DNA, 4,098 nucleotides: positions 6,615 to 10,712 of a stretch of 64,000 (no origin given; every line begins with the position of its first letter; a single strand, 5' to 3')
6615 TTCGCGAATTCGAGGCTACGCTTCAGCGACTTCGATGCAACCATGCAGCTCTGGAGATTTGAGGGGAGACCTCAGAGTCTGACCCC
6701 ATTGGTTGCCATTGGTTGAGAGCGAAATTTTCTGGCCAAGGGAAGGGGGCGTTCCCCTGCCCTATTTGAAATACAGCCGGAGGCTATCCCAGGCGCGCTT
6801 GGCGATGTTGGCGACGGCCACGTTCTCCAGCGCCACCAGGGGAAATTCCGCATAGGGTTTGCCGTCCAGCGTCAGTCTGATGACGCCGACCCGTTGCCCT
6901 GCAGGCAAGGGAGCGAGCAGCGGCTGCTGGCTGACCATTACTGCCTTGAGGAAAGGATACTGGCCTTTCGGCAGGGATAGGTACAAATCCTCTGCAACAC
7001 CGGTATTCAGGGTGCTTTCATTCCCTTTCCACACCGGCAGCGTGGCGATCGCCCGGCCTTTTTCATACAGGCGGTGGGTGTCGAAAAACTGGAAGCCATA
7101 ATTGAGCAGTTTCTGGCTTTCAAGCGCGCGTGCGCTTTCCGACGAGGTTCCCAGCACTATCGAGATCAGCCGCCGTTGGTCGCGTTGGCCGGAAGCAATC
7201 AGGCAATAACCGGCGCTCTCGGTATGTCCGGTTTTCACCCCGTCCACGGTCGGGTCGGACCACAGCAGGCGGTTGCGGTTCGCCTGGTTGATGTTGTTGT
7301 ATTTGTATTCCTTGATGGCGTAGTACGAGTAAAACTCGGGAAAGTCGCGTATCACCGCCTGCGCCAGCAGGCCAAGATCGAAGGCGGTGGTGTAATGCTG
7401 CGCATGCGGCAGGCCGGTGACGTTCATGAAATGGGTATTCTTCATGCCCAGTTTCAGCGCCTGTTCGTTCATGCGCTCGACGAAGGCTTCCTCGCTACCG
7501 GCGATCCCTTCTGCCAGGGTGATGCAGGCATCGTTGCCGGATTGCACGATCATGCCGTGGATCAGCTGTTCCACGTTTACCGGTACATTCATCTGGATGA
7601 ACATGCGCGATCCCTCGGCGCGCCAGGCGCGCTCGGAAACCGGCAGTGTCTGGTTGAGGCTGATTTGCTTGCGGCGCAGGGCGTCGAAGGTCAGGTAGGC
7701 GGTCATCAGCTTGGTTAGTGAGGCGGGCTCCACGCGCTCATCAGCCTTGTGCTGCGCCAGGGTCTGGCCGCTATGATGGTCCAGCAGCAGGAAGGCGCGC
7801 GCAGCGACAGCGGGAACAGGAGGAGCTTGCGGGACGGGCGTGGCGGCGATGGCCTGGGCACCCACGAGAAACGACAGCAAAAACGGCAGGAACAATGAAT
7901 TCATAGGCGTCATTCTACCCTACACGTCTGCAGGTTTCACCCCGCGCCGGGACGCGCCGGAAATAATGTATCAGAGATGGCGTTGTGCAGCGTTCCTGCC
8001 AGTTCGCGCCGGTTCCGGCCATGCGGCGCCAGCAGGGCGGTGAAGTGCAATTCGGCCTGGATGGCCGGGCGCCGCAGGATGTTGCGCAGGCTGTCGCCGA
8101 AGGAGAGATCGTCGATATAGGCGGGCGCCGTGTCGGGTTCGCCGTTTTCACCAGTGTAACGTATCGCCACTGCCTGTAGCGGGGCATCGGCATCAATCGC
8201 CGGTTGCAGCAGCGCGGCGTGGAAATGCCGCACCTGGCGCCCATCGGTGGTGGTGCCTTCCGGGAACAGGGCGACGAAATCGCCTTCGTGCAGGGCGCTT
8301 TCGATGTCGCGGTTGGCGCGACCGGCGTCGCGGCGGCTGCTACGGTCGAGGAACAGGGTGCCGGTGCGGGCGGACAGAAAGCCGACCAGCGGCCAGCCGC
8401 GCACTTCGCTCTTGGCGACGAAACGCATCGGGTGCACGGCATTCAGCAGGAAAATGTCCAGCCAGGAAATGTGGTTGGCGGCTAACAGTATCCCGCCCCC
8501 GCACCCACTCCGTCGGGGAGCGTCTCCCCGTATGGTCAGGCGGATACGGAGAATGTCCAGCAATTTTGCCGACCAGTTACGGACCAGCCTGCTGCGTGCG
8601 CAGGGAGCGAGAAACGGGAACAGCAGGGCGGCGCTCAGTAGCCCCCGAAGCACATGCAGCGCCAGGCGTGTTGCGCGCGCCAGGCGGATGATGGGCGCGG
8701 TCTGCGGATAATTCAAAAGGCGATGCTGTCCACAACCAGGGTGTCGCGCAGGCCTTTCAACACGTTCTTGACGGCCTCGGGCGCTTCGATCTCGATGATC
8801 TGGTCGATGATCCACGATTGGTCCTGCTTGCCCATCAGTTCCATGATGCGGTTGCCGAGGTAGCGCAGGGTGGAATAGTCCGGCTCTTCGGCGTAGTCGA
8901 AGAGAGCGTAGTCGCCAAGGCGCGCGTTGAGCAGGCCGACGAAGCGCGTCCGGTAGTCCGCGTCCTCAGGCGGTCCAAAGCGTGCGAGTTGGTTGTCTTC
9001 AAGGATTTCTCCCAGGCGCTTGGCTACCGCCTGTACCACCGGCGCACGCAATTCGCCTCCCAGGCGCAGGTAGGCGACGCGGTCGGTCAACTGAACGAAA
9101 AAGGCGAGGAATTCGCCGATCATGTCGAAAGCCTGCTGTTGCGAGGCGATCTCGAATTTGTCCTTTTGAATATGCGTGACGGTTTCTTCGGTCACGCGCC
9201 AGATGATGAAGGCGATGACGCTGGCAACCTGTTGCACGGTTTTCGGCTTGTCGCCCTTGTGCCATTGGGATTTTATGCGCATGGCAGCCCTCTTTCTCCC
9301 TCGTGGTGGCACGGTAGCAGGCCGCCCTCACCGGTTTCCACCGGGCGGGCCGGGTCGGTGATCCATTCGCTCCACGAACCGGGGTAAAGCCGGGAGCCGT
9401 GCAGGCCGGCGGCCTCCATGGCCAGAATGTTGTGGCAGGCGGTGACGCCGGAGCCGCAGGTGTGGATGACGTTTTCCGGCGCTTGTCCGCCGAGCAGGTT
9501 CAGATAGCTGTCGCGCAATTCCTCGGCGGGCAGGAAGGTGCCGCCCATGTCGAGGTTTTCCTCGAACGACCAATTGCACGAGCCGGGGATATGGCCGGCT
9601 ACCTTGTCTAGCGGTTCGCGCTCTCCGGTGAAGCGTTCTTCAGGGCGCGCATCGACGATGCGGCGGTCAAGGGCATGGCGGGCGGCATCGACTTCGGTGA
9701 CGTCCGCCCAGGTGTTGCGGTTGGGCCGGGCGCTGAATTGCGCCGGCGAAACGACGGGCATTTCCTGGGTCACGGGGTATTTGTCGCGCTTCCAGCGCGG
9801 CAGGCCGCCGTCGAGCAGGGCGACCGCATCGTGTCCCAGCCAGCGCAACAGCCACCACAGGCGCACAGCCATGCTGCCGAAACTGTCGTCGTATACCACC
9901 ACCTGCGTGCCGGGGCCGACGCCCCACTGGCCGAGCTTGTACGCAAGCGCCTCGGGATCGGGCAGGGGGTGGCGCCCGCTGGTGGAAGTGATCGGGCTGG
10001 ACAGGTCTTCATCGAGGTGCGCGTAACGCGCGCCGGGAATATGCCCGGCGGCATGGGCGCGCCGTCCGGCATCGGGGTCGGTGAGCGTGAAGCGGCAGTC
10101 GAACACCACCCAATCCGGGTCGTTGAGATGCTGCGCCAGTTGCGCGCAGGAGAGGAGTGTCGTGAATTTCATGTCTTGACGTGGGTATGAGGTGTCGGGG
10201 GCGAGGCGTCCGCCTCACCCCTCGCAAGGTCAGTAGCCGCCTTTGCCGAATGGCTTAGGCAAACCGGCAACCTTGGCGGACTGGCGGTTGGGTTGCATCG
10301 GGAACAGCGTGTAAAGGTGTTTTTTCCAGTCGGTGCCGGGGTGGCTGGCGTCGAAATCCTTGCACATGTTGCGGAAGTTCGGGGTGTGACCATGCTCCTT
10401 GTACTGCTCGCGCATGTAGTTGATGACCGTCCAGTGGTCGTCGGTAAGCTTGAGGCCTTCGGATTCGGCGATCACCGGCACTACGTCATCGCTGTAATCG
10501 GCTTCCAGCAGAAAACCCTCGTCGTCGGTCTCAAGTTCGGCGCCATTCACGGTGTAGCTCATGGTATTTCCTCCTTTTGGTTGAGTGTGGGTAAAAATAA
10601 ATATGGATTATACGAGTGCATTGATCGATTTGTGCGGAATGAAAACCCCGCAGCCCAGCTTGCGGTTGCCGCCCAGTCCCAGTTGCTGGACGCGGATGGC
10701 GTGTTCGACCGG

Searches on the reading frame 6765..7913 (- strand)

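Call 53: search_protein_families(library=ncbifam, proteins=[window:6765-7913:-], max_evalue=1)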
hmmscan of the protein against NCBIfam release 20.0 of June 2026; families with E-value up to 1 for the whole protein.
window:6765-7913:- (383 aa): 13 families
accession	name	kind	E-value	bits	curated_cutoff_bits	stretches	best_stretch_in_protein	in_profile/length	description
NF008059.0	PRK10793.1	equivalog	1.5e-96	323.6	694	1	30-382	38-398/403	D-alanyl-D-alanine carboxypeptidase DacA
NF008489.0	PRK11397.1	equivalog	2.7e-92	309.5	610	1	17-378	16-385/389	serine-type D-Ala-D-Ala carboxypeptidase DacD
NF007445.0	PRK10001.1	equivalog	1e-91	307.7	765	1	12-379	16-388/400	serine-type D-Ala-D-Ala carboxypeptidase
NF038273.1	strep_PBP3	exception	3.1e-48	164.8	490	1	35-348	25-366/407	D-alanyl-D-alanine carboxypeptidase PBP3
NF038258.2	PBP4_Staph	exception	1.2e-35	123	500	1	47-257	49-280/366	penicillin-binding protein PBP4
NF008668.0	PRK11669.1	equivalog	1.6e-24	86.6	294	1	13-256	17-263/316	D-alanyl-D-alanine endopeptidase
NF000471.1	vanY_of_D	exception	2.7e-17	63.1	625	1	36-260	98-339/354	transpeptidase-like D-Ala-D-Ala carboxypeptidase VanY-D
NF033103.1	bla_class_A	equivalog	8.9e-06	25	200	1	43-142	17-116/257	class A beta-lactamase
NF012099.1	SubclassA2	equivalog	0.012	14.8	320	1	60-142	37-123/275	class A beta-lactamase, subclass A2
NF058510.1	bifunc_CpcD_PetH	exception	0.057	12.1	635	1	89-163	321-391/405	bifunctional rod-capping linker CpcD/ferredoxin--NADP reductase PetH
NF000232.1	lactamase_L2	exception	0.061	12.8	540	1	42-140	61-158/303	L2 family extended-spectrum class A beta-lactamase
TIGR00666.1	PBP4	equivalog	0.14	10.8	107.8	1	49-79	2-32/397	D-alanyl-D-alanine carboxypeptidase/D-alanyl-D-alanine endopeptidase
NF033942.0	GjpA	subfamily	0.16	11.2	100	0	16-92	5-78/331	outer membrane porin GjpA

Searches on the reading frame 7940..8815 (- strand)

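Call 20: search_protein_families(library=pfam, proteins=[window:7940-8815:-], max_evalue=0.1)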
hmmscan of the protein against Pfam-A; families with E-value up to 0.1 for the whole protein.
window:7940-8815:- (292 aa): 1 family
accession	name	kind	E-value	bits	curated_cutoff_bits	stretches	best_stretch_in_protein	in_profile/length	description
PF01553.26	Acyltransferase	-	6.2e-23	81.5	23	1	101-218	12-131/132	Acyltransferase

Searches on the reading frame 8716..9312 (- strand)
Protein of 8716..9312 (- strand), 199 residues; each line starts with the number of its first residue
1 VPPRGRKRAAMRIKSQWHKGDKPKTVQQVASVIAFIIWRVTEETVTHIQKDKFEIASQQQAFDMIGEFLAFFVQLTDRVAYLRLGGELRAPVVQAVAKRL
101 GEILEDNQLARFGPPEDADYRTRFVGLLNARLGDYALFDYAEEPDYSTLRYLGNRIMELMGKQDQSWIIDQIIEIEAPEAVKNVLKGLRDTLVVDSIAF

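Call 20: search_protein_families(library=pfam, proteins=[window:8716-9312:-], max_evalue=0.1)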
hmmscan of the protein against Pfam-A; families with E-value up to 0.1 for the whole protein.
window:8716-9312:- (199 aa): 0 families

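Call 53: search_protein_families(library=ncbifam, proteins=[window:8716-9312:-], max_evalue=1)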
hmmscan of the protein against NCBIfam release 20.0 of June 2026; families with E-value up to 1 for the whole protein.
window:8716-9312:- (199 aa): 0 families

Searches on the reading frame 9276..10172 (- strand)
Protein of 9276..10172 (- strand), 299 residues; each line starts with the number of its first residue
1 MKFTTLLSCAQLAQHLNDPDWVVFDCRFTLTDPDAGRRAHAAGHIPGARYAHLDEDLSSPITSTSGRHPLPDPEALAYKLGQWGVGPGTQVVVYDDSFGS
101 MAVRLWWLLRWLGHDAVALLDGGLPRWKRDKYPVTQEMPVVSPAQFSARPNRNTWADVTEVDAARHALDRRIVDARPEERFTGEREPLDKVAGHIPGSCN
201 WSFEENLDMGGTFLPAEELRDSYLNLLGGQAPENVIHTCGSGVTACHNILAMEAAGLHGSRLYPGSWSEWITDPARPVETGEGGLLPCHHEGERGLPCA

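Call 4: search_protein_families(library=pfam, proteins=[window:9276-10172:-], max_evalue=1)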
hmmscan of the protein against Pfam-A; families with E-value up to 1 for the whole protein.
window:9276-10172:- (299 aa): 1 family
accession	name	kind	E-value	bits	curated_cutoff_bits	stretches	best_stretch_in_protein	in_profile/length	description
PF00581.25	Rhodanese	-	2.2e-26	92.7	22.2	2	10-129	3-101/102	Rhodanese-like domain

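Call 5: search_protein_families(library=ncbifam, proteins=[window:9276-10172:-], max_evalue=1)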
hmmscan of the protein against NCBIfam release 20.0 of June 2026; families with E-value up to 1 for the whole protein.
window:9276-10172:- (299 aa): 3 families
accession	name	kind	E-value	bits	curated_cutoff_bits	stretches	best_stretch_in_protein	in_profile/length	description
NF008557.0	PRK11493.1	equivalog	3.5e-46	157.5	250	1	4-280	4-279/281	3-mercaptopyruvate sulfurtransferase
NF040901.1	SeO3_TeO2_ExtH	equivalog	1.1e-05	24.7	200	2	158-272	229-348/430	selenite/tellurite reduction operon rhodanese-like protein ExtH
NF041203.1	rhodanese_LYCAU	equivalog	0.014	15.1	115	1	112-136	101-125/126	rhodanese-related (seleno)protein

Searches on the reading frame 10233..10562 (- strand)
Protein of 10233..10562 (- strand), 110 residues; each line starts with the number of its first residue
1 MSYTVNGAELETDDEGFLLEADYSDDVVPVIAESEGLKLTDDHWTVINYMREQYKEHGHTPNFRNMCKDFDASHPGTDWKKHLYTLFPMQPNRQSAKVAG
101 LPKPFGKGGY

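Call 4: search_protein_families(library=pfam, proteins=[window:10233-10562:-], max_evalue=1)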
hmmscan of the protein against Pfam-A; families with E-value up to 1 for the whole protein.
window:10233-10562:- (110 aa): 4 families
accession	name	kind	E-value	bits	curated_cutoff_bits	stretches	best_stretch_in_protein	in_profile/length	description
PF04358.19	DsrC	-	5e-32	111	24.9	1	5-105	2-104/107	DsrC like protein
PF23986.1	Pam3_gp59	-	0.022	15.5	27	1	31-54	41-64/76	Phage Pam3 gp59 related protein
PF01726.22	LexA_DNA_bind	-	0.039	14.2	23.7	1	38-74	3-39/65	LexA DNA binding domain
PF22182.2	DUF6945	-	0.21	12.1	28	1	35-57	13-35/83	Domain of unknown function (DUF6945)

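Call 5: search_protein_families(library=ncbifam, proteins=[window:10233-10562:-], max_evalue=1)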
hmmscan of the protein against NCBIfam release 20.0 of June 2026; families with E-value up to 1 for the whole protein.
window:10233-10562:- (110 aa): 3 families
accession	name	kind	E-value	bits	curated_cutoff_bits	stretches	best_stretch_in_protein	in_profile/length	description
TIGR03342.1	dsrC_tusE_dsvC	subfamily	1.4e-26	92.9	53.5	1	4-105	2-105/108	TusE/DsrC/DsvC family sulfur relay protein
NF008562.0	PRK11508.1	equivalog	4.3e-21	75.1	191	1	5-105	4-106/109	sulfurtransferase TusE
NF049950.1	IsopEpoxGlthnTfaseIsoI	equivalog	0.035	13.7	300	1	19-56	44-80/238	iIsoprene-epoxide--glutathione S-transferase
